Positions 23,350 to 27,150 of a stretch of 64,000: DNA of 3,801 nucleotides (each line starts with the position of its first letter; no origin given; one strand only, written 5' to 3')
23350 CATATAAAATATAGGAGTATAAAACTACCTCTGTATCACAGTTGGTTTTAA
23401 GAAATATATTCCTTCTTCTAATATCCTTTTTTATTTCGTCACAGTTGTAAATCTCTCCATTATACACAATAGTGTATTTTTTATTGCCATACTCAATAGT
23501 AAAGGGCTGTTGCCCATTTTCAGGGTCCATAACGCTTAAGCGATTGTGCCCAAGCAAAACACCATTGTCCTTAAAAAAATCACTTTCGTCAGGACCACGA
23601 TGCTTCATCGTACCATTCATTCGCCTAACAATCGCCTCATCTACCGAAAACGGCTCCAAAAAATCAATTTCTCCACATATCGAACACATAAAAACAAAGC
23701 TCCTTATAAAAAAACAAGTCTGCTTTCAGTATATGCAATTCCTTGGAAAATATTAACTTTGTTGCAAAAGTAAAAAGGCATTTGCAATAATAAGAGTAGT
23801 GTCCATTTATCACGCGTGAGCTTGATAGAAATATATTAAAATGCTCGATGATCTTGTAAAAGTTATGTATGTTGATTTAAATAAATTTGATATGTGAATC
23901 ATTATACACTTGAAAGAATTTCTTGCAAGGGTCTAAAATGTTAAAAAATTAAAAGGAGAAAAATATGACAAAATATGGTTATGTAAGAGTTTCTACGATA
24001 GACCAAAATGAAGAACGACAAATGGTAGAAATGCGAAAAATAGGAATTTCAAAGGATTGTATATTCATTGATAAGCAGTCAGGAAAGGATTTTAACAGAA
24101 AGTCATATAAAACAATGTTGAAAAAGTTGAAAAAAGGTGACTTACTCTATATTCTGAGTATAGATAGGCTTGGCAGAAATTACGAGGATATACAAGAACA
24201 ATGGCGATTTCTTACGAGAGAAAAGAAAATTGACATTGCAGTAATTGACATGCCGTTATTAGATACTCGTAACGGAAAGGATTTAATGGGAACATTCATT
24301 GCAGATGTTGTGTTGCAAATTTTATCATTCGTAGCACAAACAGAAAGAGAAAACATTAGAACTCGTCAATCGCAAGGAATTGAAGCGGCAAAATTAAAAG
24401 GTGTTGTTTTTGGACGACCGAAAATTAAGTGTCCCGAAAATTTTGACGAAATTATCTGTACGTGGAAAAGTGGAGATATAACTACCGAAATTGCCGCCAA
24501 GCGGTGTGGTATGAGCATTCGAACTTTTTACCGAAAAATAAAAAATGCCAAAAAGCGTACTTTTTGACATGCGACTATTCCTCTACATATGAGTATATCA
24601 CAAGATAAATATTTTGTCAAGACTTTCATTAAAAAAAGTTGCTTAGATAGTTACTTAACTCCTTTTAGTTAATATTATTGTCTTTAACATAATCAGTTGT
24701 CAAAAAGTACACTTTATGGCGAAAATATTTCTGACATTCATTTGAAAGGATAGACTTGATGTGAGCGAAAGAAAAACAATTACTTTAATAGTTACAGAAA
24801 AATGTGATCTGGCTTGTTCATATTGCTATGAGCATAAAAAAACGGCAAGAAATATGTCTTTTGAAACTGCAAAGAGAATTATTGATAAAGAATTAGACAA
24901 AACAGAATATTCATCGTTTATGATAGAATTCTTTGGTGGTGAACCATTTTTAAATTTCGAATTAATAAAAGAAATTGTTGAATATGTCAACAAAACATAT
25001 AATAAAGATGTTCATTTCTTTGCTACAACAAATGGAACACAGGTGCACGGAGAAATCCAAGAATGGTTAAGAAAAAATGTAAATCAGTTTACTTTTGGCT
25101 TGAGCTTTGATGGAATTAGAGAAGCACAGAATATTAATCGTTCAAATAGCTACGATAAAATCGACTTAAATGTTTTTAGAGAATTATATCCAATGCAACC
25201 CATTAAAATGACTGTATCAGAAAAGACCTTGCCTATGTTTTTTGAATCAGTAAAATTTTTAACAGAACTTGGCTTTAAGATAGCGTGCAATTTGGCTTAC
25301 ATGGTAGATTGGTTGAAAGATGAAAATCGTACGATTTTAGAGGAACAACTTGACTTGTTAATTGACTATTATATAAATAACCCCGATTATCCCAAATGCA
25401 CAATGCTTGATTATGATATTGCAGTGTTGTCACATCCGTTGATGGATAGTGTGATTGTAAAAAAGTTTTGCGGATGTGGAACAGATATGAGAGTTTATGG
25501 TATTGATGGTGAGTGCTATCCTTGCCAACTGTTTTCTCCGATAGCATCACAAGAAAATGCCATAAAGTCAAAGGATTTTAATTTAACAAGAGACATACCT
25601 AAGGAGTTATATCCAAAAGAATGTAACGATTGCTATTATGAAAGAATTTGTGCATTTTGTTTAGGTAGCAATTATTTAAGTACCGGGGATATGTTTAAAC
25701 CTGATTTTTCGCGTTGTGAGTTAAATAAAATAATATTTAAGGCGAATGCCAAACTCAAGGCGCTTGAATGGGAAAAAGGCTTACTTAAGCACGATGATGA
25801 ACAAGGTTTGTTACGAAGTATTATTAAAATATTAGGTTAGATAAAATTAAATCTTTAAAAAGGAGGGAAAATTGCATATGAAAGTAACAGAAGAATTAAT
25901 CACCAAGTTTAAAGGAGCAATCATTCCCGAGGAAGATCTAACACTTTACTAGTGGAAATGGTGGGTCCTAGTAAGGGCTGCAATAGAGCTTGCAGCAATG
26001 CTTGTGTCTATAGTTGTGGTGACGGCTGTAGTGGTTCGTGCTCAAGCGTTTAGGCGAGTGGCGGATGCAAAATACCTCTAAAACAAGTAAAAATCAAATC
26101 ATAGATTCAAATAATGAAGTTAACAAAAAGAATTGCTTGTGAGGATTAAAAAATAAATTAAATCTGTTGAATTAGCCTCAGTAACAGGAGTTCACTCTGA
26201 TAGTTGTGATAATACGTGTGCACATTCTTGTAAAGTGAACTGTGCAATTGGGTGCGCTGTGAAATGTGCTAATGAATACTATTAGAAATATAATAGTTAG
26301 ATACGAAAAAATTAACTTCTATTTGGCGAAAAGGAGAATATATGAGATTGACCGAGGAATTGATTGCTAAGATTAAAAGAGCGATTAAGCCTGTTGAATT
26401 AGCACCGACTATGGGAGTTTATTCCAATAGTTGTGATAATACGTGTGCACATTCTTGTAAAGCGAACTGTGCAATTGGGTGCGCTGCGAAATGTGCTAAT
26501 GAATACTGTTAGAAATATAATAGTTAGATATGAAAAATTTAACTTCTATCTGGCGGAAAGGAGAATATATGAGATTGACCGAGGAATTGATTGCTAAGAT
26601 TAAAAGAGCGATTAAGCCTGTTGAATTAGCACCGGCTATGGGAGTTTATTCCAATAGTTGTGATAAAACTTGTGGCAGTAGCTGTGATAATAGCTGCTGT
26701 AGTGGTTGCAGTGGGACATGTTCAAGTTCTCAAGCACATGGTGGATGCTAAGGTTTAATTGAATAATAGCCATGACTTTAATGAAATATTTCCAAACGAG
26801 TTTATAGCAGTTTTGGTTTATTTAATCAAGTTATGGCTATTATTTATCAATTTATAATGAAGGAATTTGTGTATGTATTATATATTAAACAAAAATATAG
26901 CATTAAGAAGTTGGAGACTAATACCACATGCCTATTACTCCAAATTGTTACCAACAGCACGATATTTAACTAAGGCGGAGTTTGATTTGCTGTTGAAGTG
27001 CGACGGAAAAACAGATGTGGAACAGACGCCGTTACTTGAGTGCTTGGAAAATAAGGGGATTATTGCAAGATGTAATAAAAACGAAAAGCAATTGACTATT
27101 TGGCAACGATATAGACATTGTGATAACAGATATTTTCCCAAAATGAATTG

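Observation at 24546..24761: Candidate invertible promoter (inverton) between a serine invertase and the RiPP operon, captured in the OFF orientation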

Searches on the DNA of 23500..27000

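Call 68: search_rna_families(source=window, start=23500, end=27000, threshold=evalue, max_evalue=1)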
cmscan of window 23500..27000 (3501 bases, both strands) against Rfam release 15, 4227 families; matches with E-value up to 1: 0.
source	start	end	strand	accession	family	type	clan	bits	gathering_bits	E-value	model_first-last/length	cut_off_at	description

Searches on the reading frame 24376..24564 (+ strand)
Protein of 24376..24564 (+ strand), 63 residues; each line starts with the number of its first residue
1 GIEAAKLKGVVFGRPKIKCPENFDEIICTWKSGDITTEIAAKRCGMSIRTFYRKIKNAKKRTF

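Call 58: search_solved_structures(query=window:24376-24564:+, max_evalue=10, show_alignments=4)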
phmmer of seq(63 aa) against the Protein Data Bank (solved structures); distinct sequences matched with E-value up to 10: 3.
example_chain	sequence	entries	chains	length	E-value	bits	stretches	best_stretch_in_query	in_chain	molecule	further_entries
4l5e_A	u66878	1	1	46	0.78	13.2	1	24-57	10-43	Transcriptional regulator (NtrC family)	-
6xxy_A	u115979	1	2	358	0.8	13.2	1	17-45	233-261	3-isopropylmalate dehydrogenase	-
4l4u_A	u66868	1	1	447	1.6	12.2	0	15-57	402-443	Transcriptional regulator (NtrC family)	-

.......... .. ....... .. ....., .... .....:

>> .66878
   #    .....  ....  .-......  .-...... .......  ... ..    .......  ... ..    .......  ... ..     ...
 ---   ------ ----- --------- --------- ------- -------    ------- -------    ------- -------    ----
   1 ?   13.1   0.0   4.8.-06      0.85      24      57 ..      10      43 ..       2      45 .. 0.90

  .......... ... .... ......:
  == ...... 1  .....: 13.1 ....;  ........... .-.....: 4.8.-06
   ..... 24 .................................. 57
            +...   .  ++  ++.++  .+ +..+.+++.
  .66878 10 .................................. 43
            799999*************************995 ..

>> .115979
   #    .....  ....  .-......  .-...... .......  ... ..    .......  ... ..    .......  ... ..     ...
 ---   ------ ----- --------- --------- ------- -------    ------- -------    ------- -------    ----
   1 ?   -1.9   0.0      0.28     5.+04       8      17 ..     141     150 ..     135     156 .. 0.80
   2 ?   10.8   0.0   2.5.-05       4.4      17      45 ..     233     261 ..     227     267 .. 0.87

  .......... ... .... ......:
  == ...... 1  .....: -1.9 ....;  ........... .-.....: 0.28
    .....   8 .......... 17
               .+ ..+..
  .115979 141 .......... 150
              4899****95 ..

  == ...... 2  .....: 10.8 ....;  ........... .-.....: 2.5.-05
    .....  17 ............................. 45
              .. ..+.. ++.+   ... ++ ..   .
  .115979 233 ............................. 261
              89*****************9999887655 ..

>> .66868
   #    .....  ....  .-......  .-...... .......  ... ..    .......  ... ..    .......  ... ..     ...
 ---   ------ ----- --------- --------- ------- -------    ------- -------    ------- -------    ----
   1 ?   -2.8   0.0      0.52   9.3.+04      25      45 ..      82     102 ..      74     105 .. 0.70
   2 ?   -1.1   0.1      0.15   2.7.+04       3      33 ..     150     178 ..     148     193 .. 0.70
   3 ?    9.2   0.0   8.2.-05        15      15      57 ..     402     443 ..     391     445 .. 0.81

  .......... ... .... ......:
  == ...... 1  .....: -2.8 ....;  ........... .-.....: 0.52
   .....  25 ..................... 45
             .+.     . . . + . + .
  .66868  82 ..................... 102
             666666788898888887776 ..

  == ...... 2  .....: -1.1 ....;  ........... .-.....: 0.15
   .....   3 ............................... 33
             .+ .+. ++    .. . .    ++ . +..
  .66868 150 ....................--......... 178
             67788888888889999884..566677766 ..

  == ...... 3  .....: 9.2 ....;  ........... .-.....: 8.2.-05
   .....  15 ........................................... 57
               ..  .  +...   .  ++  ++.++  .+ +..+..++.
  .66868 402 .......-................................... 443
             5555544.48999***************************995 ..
